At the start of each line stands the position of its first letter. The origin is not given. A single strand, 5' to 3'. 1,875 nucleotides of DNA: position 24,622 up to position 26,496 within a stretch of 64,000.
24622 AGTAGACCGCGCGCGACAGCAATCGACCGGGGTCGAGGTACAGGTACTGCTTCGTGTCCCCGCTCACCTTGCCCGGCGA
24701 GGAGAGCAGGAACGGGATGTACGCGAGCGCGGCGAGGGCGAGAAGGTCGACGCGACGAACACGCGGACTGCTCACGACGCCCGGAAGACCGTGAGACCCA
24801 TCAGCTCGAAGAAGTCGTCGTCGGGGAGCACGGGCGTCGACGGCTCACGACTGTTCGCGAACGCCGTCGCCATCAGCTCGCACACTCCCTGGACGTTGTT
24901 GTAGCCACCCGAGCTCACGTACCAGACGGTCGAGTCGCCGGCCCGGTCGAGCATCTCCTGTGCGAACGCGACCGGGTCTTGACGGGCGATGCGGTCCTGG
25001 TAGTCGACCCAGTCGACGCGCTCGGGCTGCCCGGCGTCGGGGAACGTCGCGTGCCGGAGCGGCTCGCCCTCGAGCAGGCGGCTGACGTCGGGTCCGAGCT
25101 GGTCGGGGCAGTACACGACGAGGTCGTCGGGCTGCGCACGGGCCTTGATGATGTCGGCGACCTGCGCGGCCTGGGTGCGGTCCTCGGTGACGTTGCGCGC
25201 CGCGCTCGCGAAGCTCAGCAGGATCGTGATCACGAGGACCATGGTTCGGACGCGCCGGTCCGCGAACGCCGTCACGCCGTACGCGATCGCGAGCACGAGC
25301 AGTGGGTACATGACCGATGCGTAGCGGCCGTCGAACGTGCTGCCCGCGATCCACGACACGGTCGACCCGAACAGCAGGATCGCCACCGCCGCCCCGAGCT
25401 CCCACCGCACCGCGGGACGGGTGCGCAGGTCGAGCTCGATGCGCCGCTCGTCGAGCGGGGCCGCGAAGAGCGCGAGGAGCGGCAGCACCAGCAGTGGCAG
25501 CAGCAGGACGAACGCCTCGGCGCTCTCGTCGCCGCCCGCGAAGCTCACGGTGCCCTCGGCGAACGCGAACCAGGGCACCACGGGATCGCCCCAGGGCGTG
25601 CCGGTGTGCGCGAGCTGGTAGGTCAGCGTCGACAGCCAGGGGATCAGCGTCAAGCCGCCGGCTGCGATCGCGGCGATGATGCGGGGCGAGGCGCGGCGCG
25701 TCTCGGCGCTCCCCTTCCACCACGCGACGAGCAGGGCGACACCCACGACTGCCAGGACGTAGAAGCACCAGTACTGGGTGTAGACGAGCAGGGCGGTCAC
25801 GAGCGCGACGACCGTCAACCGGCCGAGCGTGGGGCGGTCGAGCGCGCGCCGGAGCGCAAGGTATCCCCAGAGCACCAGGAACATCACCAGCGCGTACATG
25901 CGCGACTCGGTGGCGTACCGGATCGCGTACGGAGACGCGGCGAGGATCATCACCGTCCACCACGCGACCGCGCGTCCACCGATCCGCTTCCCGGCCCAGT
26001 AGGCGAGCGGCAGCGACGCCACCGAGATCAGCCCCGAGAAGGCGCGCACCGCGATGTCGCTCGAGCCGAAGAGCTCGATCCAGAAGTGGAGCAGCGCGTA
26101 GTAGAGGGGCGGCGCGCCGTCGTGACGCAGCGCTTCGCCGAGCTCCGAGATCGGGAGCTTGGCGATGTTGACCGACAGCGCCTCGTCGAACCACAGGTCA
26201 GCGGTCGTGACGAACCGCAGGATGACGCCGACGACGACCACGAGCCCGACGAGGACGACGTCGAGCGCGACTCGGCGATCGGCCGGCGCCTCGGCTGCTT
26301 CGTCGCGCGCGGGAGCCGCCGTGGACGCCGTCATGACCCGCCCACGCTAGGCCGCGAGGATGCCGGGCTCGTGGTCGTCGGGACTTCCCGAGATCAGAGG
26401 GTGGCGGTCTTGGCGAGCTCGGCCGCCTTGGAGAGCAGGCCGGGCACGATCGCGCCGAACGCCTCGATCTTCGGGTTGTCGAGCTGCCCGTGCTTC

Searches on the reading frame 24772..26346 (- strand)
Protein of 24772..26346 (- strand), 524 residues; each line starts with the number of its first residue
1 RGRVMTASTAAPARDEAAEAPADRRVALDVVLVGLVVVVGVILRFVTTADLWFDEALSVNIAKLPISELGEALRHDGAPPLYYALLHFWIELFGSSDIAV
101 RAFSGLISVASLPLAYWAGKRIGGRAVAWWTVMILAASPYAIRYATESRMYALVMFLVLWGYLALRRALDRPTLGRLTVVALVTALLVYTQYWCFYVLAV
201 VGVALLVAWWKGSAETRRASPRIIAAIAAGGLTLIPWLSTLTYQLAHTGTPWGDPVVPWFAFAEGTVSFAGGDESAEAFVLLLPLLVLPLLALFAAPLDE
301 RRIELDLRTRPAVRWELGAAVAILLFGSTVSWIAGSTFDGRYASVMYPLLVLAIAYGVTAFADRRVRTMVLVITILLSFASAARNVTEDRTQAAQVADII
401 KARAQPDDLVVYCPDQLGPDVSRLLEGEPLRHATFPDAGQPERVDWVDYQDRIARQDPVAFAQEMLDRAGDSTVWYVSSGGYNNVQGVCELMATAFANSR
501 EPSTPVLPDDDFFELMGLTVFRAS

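Call 117: search_protein_families(library=pfam, proteins=[window:24772-26346:-], max_evalue=0.00001)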
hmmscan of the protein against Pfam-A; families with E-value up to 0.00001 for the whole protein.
window:24772-26346:- (524 aa): 1 family
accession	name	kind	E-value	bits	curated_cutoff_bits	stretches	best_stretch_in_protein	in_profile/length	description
PF13231.12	PMT_2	-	1e-07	32.8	26.1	1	79-237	3-157/160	Dolichyl-phosphate-mannose-protein mannosyltransferase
